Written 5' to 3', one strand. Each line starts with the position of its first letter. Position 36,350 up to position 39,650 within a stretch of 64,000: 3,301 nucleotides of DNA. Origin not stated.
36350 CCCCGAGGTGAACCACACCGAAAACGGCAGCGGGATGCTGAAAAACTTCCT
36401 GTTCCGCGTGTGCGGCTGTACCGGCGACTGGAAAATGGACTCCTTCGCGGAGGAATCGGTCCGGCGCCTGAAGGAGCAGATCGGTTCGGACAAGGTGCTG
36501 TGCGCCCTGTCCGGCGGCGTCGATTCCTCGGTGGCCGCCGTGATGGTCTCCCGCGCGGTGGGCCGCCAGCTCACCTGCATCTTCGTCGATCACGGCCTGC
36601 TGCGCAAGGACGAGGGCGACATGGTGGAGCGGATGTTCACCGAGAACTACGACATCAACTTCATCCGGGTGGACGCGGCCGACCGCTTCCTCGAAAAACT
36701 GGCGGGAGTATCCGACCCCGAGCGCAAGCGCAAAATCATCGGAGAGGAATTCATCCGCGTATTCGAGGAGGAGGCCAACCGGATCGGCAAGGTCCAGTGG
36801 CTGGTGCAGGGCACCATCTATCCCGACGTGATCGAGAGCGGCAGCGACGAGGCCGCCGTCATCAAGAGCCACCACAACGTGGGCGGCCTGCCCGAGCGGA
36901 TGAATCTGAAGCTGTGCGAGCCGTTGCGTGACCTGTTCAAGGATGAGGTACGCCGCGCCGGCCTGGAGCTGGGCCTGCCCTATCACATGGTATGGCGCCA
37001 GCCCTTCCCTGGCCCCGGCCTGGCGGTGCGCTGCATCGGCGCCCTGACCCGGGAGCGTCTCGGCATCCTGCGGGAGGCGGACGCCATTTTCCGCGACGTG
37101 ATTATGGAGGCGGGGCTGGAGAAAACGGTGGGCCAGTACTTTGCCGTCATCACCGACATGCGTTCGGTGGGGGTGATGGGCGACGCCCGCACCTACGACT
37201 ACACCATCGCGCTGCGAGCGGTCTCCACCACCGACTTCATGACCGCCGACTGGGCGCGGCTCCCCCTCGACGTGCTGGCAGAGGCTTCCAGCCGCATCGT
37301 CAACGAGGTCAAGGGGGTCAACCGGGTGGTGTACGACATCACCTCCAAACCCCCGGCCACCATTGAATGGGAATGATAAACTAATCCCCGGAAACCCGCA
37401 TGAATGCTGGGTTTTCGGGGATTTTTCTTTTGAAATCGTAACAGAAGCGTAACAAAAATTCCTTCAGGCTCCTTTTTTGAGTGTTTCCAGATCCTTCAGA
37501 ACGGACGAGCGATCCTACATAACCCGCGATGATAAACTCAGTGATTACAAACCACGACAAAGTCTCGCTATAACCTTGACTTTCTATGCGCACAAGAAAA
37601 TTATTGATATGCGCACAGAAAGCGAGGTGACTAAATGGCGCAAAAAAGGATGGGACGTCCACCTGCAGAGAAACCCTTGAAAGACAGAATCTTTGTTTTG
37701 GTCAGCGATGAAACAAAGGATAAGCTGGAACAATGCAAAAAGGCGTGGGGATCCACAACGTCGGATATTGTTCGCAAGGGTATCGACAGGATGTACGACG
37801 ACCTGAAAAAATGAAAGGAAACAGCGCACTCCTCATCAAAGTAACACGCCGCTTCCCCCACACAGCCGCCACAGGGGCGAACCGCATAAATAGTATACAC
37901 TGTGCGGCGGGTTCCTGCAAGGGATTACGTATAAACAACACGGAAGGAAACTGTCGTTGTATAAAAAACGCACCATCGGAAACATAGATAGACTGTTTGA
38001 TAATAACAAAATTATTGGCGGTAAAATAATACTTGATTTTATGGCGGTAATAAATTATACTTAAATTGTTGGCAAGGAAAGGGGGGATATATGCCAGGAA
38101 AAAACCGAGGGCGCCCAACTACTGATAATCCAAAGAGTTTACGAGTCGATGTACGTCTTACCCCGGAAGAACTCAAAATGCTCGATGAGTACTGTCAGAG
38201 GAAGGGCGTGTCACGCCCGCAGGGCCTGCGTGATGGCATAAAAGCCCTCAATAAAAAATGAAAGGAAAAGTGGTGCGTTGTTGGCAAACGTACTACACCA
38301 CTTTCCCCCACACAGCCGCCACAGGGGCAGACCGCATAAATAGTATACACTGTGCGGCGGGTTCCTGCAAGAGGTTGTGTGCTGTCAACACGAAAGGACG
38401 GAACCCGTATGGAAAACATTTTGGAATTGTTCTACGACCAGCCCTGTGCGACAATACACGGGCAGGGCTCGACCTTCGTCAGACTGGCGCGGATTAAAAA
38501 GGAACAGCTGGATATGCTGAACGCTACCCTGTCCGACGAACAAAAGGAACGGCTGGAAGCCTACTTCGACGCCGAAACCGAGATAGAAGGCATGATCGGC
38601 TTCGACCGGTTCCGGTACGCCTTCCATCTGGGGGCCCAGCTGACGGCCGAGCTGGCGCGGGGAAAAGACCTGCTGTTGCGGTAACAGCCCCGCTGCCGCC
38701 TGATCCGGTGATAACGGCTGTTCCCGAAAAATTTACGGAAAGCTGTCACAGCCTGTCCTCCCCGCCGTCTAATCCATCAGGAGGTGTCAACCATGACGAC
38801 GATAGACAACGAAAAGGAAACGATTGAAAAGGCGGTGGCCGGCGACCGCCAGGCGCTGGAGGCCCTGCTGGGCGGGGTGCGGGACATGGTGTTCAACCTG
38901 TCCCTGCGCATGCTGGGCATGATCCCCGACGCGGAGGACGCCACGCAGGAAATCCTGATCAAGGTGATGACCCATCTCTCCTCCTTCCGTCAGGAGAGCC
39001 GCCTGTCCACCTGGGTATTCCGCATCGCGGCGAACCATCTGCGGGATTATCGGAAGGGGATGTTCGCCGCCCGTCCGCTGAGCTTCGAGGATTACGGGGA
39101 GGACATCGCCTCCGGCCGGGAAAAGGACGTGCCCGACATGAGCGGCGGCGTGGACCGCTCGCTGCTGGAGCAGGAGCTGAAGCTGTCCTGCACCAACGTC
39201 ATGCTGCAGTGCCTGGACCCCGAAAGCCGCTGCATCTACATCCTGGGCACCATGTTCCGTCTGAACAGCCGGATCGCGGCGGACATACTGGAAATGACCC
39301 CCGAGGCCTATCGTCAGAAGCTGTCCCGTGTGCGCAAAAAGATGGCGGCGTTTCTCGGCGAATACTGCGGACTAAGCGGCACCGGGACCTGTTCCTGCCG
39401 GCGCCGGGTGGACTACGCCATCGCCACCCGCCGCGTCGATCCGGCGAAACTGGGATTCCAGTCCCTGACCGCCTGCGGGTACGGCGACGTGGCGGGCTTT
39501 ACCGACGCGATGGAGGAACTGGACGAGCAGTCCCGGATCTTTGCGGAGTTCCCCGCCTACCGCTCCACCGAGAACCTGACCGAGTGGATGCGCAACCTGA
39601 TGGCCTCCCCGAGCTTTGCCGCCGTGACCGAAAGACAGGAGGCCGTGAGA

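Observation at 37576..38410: Tandem RHH-gene modules, each with a convergent promoter-hairpin-U-tract unit: candidate CopG/countertranscript-RNA circuit upstream of an ECF sigma operon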

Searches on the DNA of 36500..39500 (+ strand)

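Call 4: search_rna_families(source=window, start=36500, end=39500, threshold=evalue, max_evalue=10, show_alignments=3)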
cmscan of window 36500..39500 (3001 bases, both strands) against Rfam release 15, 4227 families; matches with E-value up to 10: 3.
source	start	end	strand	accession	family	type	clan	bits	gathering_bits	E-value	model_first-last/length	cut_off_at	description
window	37690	37722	-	RF02372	PyrC_leader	Cis-reg; leader;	-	19.8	50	8.8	1-50/50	no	PyrC leader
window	38358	38407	+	RF00037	IRE_I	Cis-reg;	-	19.3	34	0.9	1-36/36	no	Iron response element I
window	38727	38814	-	RF02784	SorX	Gene; sRNA;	-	15.6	46.6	2.7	1-73/73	no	Singlet oxygen resistance RNA X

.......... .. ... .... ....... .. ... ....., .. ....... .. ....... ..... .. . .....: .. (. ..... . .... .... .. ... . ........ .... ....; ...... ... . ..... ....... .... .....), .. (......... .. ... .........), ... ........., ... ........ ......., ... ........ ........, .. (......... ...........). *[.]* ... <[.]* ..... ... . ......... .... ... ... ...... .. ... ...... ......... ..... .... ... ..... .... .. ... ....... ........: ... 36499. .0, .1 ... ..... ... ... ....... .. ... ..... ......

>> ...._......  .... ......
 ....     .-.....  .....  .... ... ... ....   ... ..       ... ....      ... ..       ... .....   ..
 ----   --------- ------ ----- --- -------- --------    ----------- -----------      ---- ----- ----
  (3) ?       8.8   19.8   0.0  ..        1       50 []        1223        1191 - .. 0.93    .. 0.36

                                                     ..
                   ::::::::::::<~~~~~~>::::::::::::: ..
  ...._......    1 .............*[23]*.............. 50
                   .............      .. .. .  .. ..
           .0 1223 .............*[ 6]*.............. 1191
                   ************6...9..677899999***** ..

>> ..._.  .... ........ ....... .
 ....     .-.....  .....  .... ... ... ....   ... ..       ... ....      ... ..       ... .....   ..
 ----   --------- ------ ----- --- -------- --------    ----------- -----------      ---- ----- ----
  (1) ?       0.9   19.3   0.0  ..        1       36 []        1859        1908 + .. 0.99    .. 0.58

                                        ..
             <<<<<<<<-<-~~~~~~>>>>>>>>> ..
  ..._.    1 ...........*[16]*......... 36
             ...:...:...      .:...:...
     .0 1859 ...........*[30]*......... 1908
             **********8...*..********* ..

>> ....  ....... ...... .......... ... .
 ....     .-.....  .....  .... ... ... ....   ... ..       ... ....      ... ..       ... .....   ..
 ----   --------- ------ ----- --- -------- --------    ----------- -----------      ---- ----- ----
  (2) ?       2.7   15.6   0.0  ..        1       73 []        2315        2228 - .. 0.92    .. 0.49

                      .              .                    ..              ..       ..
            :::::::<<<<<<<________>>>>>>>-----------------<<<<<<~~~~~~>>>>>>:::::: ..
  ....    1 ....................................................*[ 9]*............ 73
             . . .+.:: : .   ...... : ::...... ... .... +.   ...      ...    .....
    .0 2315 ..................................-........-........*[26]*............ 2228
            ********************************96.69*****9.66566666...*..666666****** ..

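Call 9: search_dna_similar(query=window:37560-38420:+, collection=plasmids, mode=distant, max_evalue=0.001)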
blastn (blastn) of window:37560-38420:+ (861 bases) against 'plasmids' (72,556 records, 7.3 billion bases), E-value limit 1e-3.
No match.
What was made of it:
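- Closest known: pMV158 CopG. Different: This module is not on a rolling-circle plasmid, and blastn found no plasmid DNA match (call 9).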

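Call 10: search_dna_similar(query=window:37560-38420:+, collection=phages, mode=distant, max_evalue=0.001)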
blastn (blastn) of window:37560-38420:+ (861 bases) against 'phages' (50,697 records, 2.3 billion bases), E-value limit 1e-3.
No match.
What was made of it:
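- Tried and rejected: The 861-nt region found nothing in plasmids or phages (calls 9, 10).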

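Call 42: search_rna_families(sources=[L036, L037, L038, L050, L067, L074, L086, L097, L103, L105, L115, L117, L120, L013, L017, L004, L012], threshold=gathering)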
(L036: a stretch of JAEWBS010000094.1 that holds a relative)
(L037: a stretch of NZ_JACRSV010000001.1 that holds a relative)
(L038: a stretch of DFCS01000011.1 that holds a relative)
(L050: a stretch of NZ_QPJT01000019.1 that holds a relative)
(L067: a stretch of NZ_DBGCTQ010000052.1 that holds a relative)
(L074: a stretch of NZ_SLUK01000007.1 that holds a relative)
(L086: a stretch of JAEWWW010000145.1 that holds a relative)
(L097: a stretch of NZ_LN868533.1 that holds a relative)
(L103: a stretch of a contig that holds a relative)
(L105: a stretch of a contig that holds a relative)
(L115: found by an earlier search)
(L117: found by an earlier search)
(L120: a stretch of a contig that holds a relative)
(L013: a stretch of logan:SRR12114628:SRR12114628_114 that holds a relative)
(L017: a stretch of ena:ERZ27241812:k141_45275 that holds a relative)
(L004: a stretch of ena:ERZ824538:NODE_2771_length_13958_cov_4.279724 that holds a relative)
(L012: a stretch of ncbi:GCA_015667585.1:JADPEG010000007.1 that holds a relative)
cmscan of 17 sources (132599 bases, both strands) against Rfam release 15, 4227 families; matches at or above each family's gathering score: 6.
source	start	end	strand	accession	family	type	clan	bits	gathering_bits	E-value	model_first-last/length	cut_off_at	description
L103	4011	4126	+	RF00050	FMN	Cis-reg; riboswitch;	-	116.5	66.2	3.6e-26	1-138/138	no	FMN riboswitch aptamer (RFN element)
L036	6386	6481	+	RF01831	THF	Cis-reg; riboswitch;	-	79.9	36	1.8e-16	1-99/99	no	THF (Tetrahydrofolate) riboswitch aptamer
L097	701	772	+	RF02924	skipping-rope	Gene; sRNA;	-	65.1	36.7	4.4e-13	1-80/80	no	skipping-rope RNA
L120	3482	3555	-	RF00005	tRNA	Gene; tRNA;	CL00001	64.5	29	2.2e-11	1-71/71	no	tRNA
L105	4551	4741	+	RF00013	6S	Gene;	-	60.1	46.4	4.4e-09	1-187/187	no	6S / SsrS RNA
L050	5459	5533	+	RF01734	Fluoride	Cis-reg; riboswitch;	-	47.2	34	1.2e-09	1-64/64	no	Fluoride riboswitch aptamer (crcB RNA motif)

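Call 70: search_with_rna_model(model_id=R1, sources=[L221, L222, L223, L224, L225], max_evalue=0.1)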
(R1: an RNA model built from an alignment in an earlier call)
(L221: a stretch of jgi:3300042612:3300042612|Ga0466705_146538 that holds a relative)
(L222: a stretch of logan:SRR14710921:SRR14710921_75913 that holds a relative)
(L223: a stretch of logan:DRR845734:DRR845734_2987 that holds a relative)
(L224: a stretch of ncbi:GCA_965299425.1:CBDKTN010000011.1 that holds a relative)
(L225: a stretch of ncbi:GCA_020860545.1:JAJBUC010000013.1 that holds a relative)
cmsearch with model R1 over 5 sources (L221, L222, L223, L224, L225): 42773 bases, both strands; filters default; matches with E-value up to 0.1: 5.
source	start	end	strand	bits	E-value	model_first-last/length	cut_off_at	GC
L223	4846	4930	-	77.6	2.6e-20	1-87/87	no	0.52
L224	4846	4930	-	77.6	2.6e-20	1-87/87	no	0.52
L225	1183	1267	-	77.6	2.6e-20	1-87/87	no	0.52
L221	4405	4490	-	51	1.3e-12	1-87/87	no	0.53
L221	4845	4930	-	47.4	1.4e-11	1-87/87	no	0.53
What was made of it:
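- It is present in all 4 usable DUF6809-anchored loci (call 70).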

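Call 88: search_with_rna_model(model_id=R1, source=L226, filters=off, max_evalue=10)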
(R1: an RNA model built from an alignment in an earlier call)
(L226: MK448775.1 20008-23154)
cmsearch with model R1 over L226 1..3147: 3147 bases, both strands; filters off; matches with E-value up to 10: 16.
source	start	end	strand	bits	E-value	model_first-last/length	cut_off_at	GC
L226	1034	1059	-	6.9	0.51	1-87/87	no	0.15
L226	860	924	-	6.9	0.51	1-87/87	no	0.37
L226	1647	1723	-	5.5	1.2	1-87/87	no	0.45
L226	975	988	-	4.8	2.1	1-87/87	no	0.14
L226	2801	2813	+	4.5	2.6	1-87/87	no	0.31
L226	652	663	-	4.4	2.6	1-87/87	no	0.25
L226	2658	2758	-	4.3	2.8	1-87/87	no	0.37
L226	2567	2621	-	4.2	3.1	1-87/87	no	0.27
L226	1763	1781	+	4.2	3.1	1-87/87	no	0.32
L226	366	431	-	4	3.4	1-87/87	no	0.35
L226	1372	1411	+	3.8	3.9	1-87/87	no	0.35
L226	1139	1150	-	3.7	4.1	1-87/87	no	0.17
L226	1912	1923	+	3.5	4.7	1-87/87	no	0.17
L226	682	703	-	3.5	5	1-87/87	no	0.36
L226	610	621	-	2.8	7.5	1-87/87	no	0.25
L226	1105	1125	-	2.6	9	1-87/87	no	0.33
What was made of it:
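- Tried and rejected: It does not detect the streptococcal/Fusobacterium variants (call 88).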

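Call 96: search_rna_families(sources=[L226, L227, L228, L229], threshold=evalue, max_evalue=1)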
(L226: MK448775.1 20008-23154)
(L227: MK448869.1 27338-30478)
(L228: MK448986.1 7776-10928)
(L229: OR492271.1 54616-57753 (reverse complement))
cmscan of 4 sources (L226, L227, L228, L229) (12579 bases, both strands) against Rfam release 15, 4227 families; matches with E-value up to 1: 1.
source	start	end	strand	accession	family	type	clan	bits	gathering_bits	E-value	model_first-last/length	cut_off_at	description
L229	269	295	+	RF03156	L31-Firmicutes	Cis-reg; leader;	CL00118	21.5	33.3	0.88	1-32/32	no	L31-Firmicutes ribosomal protein leader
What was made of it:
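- On P22 immI (arc-sar-ant): Rfam 15 gave nothing at the sRNA positions in the window (E up to 10), in 17 loci, or in 4 phage loci (calls 4, 42, 96).
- Closest known: Phage P22 immI region: arc. Different: There is no sequence or Rfam relation (calls 4, 42, 96).
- Tried and rejected: Rfam 15 gave only chance hits on the window at E up to 10, on 17 loci at gathering score, and on 4 phage loci (calls 4, 42, 96).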

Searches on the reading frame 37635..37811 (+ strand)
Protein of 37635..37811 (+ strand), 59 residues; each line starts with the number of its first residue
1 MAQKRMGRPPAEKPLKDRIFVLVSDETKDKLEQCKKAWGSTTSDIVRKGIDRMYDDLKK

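Call 8: search_protein_families(library=pfam, proteins=[window:37635-37811:+], max_evalue=1)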
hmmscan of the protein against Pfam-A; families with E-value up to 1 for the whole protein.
seq(59 aa): 2 families
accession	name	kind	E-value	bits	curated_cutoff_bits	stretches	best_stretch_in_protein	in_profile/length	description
PF10723.15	RepB-RCR_reg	-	0.17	12.3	21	1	17-52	40-75/81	Replication regulatory protein RepB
PF01402.27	RHH_1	-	0.18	12.3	20.5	1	18-47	1-30/39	Ribbon-helix-helix protein, copG family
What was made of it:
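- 37635..37814 (+): RHH1, a 59-aa ribbon-helix-helix repressor with an N-terminal GRP arm. The Pfam RHH_1 match is weak (call 8).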

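Call 80: search_protein_families(library=phrogs, proteins=[window:37635-37811:+], max_evalue=0.01)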
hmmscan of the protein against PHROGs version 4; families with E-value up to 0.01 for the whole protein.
seq(59 aa): 1 family
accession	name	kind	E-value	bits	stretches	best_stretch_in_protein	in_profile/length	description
phrog_876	-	transcription regulation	2e-11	44.9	1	2-59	54-110/239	transcriptional repressor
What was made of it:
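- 37635..37814 (+): phrog_876 'transcriptional repressor' at 2e-11 (call 80).
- Checked: Both match phrog_876 'transcriptional repressor' at about 1e-11 (call 80).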

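Call 81: search_protein_families(library=ncbifam, proteins=[window:37635-37811:+], max_evalue=0.01)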
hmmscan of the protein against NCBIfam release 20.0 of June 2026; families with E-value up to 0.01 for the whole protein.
seq(59 aa): 0 families
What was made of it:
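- Tried and rejected: PHROGs and NCBIfam returned nothing (calls 80, 81).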
